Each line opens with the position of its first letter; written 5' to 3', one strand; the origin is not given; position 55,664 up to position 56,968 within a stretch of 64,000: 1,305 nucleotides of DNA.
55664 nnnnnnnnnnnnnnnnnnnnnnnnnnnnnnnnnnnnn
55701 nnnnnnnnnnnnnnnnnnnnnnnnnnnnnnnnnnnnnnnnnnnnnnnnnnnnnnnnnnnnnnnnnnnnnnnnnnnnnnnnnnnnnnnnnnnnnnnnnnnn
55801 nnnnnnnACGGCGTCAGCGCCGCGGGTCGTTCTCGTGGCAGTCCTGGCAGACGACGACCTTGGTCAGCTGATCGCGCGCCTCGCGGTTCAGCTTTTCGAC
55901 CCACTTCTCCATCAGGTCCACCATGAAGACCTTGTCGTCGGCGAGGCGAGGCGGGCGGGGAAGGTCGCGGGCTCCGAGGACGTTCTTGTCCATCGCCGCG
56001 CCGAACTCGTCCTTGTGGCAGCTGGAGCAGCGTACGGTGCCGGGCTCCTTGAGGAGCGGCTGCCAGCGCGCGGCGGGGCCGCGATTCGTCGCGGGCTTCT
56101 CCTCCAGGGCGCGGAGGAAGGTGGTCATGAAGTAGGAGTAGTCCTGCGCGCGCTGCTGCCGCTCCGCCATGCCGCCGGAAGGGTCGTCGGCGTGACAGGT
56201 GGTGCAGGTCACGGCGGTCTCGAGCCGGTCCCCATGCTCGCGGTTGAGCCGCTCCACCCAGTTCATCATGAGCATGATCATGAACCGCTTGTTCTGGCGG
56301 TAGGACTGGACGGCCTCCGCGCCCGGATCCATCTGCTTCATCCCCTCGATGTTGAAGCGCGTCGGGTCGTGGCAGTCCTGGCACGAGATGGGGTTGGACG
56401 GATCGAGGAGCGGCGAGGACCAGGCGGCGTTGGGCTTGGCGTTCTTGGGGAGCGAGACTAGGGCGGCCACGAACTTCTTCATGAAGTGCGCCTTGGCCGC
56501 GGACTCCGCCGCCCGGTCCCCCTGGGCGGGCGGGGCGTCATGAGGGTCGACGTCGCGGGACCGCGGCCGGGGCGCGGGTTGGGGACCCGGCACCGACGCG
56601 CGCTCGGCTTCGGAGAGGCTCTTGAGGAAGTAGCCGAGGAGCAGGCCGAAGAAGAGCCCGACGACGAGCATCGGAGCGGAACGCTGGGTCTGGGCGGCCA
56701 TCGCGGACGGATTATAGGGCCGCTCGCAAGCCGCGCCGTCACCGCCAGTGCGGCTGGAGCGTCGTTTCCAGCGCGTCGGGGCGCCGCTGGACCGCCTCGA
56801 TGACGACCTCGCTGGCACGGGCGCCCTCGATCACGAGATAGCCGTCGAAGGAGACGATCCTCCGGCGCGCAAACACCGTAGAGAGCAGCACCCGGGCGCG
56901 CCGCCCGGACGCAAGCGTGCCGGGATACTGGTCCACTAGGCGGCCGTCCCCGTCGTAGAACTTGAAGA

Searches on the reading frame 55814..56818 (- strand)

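Call 66: search_protein_families(library=pfam, proteins=[window:55814-56818:-], max_evalue=0.001)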
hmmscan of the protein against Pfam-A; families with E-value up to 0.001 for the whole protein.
window:55814-56818:- (334 aa): 5 families
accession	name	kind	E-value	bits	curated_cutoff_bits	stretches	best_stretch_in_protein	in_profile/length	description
PF14522.11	Cytochrome_C7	-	8.3e-07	29.2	24.8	0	144-268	14-66/67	Cytochrome c7 and related cytochrome c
PF09699.15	Paired_CXXCH_1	-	1e-06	28.8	20.6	0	255-270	23-38/41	Doubled CXXCH motif (Paired_CXXCH_1)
PF22113.1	Mtrc-MtrF_II-IV_dom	-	3.9e-06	27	30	1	145-276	30-135/176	Outer membrane cytochrome MtrC/MtrF-like, domains II/IV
PF03150.19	CCP_MauG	-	6.1e-06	27.4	25.6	0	138-175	16-52/149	Di-haem cytochrome c peroxidase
PF02335.20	Cytochrom_C552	-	1.8e-05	24.4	24.1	0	196-328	81-175/438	Cytochrome c552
